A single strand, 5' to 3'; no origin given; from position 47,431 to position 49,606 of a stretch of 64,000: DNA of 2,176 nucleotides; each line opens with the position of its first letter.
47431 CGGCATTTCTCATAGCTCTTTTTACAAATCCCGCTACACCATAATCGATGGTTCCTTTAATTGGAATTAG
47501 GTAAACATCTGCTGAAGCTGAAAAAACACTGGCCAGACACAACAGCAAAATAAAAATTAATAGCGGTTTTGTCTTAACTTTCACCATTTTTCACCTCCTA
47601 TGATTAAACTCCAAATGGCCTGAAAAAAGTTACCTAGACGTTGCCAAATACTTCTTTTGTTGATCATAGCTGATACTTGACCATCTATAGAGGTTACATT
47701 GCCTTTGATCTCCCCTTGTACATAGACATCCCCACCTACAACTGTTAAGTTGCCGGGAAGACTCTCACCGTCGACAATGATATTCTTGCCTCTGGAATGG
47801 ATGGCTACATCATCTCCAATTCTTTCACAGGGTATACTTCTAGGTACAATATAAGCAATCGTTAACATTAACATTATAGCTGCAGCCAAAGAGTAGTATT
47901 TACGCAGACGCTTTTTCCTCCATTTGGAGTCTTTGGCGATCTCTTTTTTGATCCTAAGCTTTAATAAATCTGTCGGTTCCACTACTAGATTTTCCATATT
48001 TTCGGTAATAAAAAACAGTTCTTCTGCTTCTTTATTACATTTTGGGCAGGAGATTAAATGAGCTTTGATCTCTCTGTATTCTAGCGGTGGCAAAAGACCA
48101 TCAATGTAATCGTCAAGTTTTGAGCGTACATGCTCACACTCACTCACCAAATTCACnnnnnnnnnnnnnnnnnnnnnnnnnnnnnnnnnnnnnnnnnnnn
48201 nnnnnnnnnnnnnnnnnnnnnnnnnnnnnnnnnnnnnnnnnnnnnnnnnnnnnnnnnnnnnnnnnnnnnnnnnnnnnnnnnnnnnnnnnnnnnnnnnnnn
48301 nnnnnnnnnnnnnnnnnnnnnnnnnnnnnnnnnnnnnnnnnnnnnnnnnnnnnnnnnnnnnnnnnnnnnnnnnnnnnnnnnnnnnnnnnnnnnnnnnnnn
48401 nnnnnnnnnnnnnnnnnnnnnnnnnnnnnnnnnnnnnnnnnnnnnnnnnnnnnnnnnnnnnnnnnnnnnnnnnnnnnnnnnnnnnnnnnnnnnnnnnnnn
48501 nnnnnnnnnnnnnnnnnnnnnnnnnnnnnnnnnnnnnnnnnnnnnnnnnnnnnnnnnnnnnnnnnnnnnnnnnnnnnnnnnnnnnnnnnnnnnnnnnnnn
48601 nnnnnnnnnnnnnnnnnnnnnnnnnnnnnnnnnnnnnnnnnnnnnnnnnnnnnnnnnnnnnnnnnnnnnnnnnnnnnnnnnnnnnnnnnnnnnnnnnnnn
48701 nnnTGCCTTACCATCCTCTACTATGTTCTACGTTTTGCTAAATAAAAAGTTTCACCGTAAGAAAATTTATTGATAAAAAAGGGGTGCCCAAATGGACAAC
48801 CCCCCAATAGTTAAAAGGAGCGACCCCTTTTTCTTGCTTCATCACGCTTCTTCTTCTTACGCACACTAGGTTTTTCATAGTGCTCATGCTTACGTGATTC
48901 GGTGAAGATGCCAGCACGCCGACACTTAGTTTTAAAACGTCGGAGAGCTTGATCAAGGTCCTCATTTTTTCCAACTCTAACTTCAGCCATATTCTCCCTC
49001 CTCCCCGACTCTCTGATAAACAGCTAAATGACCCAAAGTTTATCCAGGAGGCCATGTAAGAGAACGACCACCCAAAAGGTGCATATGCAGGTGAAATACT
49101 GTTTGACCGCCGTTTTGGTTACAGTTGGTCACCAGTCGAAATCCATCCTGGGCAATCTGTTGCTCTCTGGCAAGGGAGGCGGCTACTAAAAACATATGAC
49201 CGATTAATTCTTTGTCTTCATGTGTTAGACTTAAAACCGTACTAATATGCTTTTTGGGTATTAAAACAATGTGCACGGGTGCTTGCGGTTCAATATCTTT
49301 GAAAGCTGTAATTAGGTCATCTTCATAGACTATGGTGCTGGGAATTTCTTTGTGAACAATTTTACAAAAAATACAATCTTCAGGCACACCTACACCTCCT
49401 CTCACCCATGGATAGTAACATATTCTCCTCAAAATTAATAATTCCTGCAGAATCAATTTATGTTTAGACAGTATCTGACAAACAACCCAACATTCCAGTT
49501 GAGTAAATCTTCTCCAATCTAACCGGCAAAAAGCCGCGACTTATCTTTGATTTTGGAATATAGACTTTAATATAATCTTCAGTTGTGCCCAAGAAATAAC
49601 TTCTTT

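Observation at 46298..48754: sigmaW-like ECF sigma/anti-sigma pair with a perfect TGAAAC-N16-CGTA promoter, translationally fused to nfeD-floA-yqfB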

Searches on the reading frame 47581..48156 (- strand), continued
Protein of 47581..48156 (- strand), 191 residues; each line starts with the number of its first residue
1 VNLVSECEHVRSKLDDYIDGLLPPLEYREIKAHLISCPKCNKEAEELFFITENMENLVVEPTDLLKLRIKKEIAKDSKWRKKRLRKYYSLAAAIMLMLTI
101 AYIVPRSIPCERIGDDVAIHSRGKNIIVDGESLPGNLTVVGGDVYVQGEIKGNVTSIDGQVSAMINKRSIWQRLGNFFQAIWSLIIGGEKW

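Call 52: find_encoding_contigs(protein=P0404, flank=5000, max_places=1)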
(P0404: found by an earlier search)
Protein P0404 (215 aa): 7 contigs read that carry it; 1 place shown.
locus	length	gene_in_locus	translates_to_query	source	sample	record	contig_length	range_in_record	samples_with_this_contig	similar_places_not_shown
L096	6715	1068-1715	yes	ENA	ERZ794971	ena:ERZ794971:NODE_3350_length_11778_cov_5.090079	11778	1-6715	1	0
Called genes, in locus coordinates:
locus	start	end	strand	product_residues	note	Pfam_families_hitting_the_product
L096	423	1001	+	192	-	PF07638:Sigma70_ECF, PF12645:HTH_16 (faint), PF04542:Sigma70_r2, PF08281:Sigma70_r4_2, PF04545:Sigma70_r4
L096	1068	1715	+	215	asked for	PF13490:zf-HC2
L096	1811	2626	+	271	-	PF19293:CdaA_N, PF02457:DAC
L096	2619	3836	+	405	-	PF07949:YbbR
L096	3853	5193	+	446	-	PF02878:PGM_PMM_I, PF02879:PGM_PMM_II, PF02880:PGM_PMM_III, PF00408:PGM_PMM_IV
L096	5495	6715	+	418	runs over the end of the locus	PF00067:p450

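Call 83: find_related_loci(query=A7, collection=metagenome_contigs, flank=4000)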
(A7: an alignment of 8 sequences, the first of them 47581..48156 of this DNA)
Query A7 (191 aa) in metagenome_contigs; peptide patterns used: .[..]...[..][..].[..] (x = any residue, [..] = any of these).
252 stretches matched a pattern; 20 encode a relative of the query (tblastn E <= 1e-3); 20 distinct loci.
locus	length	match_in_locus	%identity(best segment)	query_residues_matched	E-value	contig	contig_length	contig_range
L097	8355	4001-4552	59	6-189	2e-74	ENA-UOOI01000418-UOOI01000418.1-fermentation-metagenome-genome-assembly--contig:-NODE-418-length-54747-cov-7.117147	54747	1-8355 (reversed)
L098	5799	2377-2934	47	4-185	5e-49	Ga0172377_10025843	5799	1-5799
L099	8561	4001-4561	43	4-185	9e-44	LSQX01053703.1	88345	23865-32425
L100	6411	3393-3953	43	4-185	8e-44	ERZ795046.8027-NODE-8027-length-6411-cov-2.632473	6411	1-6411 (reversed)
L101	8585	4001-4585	26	7-188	4e-15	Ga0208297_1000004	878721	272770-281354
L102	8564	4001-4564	26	7-181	2e-14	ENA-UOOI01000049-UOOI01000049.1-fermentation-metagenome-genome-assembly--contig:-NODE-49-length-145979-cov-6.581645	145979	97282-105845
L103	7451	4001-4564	26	7-181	2e-14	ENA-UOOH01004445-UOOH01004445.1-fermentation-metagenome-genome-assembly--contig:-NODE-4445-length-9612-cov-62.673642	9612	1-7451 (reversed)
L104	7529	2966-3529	26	7-181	2e-14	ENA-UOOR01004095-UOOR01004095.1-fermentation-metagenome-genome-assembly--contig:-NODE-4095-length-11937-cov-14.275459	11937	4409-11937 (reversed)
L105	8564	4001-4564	30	14-178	2e-14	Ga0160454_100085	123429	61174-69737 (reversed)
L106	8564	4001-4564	30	14-178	2e-14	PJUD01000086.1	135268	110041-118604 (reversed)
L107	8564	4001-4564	29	14-178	5e-13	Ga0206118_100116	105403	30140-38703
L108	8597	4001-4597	27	6-181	1e-12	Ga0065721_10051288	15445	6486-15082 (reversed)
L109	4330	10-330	32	91-178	9e-8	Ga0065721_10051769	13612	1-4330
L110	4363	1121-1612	22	3-159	4e-7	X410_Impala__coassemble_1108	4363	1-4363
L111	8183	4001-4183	31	105-166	1e-6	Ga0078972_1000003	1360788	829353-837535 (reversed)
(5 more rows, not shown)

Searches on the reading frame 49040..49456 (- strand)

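Call 3: search_protein_families(library=pfam, proteins=[window:49040-49456:-], max_evalue=0.01)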
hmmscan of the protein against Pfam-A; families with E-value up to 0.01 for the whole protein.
window:49040-49456:- (138 aa): 2 families
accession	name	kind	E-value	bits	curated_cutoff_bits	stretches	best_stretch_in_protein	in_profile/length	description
PF01230.28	HIT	-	2.7e-27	95.7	21.5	1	36-132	2-97/98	HIT domain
PF11969.13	DcpS_C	-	6.4e-27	94.7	24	1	28-129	2-101/114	Scavenger mRNA decapping enzyme C-term binding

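Call 4: search_protein_families(library=ncbifam, proteins=[window:49040-49456:-], max_evalue=0.01)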
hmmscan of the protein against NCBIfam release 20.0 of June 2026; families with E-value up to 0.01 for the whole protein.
window:49040-49456:- (138 aa): 3 families
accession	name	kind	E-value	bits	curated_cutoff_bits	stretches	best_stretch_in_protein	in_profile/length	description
NF007965.0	PRK10687.1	equivalog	2.3e-41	140.6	206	1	26-133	3-110/119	purine nucleoside phosphoramidase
NF045834.1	M_plasma_HinT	exception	1.7e-23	83.4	130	1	29-128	1-99/102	histidine triad protein HinT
NF052622.1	ATPAdlTfActino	equivalog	0.0033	17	290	1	42-128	54-140/176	ATP adenylyltransferase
